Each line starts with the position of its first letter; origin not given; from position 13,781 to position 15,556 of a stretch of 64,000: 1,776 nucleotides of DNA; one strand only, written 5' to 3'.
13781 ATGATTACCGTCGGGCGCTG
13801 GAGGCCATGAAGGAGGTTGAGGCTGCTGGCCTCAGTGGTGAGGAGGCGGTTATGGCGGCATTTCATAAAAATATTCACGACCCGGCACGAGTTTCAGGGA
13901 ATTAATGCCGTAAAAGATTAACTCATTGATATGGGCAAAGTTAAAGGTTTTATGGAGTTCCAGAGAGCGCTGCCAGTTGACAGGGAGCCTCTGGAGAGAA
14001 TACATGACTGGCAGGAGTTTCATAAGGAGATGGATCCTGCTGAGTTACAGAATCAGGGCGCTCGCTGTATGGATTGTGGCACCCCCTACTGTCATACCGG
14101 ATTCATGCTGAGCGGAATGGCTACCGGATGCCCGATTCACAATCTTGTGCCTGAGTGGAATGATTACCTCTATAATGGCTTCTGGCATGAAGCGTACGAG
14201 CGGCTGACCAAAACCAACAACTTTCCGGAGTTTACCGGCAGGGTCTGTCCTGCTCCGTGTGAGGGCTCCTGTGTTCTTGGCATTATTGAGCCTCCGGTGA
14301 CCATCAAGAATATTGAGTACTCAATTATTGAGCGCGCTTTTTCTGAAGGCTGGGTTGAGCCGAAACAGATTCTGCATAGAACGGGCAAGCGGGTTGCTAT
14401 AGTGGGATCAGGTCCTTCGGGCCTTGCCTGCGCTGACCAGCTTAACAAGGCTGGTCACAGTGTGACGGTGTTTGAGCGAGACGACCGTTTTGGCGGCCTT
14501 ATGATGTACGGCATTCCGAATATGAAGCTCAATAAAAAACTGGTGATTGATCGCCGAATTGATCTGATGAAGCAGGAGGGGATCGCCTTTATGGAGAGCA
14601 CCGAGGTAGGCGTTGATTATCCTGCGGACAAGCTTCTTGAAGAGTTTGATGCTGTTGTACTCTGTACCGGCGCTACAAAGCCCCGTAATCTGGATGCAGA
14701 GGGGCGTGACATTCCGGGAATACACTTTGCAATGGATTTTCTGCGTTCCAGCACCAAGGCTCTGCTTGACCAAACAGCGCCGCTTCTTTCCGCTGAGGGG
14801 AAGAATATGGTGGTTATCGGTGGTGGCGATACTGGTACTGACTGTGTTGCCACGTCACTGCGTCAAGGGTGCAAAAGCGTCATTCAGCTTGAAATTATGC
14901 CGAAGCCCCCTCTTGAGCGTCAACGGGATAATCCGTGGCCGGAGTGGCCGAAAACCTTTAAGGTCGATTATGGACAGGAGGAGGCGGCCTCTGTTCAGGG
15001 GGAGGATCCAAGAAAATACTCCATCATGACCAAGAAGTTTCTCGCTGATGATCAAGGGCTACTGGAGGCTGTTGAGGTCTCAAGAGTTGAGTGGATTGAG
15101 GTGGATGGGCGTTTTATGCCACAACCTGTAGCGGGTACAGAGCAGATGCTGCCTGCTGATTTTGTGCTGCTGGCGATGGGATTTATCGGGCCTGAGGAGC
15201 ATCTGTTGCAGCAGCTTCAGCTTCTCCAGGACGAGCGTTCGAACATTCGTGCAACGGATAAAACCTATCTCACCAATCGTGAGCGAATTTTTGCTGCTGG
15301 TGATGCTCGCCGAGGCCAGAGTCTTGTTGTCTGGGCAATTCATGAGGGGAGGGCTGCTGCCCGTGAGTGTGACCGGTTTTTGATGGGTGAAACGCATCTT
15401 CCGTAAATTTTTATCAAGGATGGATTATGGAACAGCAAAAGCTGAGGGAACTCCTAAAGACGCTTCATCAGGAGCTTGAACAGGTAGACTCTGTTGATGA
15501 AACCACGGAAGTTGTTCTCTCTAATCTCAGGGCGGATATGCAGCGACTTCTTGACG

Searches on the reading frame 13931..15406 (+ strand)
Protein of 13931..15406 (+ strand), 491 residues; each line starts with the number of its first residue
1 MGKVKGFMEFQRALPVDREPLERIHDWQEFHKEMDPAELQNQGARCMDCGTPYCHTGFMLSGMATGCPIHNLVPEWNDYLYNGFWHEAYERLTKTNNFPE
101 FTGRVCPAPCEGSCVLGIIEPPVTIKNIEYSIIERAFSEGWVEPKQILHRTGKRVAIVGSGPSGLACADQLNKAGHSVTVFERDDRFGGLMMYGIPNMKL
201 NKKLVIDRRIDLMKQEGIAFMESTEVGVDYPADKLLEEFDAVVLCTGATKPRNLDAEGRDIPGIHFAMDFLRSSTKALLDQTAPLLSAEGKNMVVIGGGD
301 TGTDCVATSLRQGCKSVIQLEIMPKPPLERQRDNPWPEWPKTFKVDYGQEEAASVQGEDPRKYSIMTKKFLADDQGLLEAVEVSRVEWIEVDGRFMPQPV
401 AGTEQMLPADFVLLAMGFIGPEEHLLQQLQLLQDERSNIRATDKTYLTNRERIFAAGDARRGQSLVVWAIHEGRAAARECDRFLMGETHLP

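Call 16: search_protein_families(library=pfam, proteins=[window:13931-15406:+], max_evalue=0.001)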
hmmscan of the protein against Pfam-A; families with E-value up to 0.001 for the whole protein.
window:13931-15406:+ (491 aa): 18 families
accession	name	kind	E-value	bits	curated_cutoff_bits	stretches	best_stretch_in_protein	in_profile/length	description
PF07992.20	Pyr_redox_2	-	1.1e-26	94.4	26.1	2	154-326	2-177/291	Pyridine nucleotide-disulphide oxidoreductase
PF14691.11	Fer4_20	-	1.1e-19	70.8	25.8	1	23-140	1-112/113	Dihydroprymidine dehydrogenase domain II, 4Fe-4S cluster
PF13450.12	NAD_binding_8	-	1.1e-10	42.1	21.9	1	157-191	1-35/68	NAD(P)-binding Rossmann-like domain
PF00070.33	Pyr_redox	-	4.1e-10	40.5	22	1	154-188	1-35/82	Pyridine nucleotide-disulphide oxidoreductase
PF13738.12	Pyr_redox_3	-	2.8e-09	37.1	30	0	152-248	164-267/305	Pyridine nucleotide-disulphide oxidoreductase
PF01593.30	Amino_oxidase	-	4.2e-09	36.6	19.8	1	163-191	2-30/443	Flavin containing amine oxidoreductase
PF01266.30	DAO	-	6.1e-08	33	27.9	1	154-188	1-35/353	FAD dependent oxidoreductase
PF03486.20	HI0933_like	-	9.1e-07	29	50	1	154-188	2-36/244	HI0933-like protein Rossmann domain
PF13241.12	NAD_binding_7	-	1.5e-06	29.1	22.1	0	150-248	5-71/104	Putative NAD(P)-binding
PF12831.13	FAD_oxidored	-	1.7e-06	28.1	27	1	155-195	2-42/416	FAD dependent oxidoreductase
PF00743.25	FMO-like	-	3.6e-06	26.2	22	0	153-192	2-41/532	Flavin-binding monooxygenase-like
PF01946.23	Thi4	-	7.2e-06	25.8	26.2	1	153-225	18-89/235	Thi4 family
PF00670.27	AdoHcyase_NAD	-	5.6e-05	23.7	27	0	289-324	22-56/162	S-adenosyl-L-homocysteine hydrolase, NAD binding domain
PF13454.12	NAD_binding_9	-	7.9e-05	23.1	21.8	0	156-191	1-40/155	FAD-NAD(P)-binding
PF00890.30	FAD_binding_2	-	0.0001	22.1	20.4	1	155-189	2-36/414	FAD binding domain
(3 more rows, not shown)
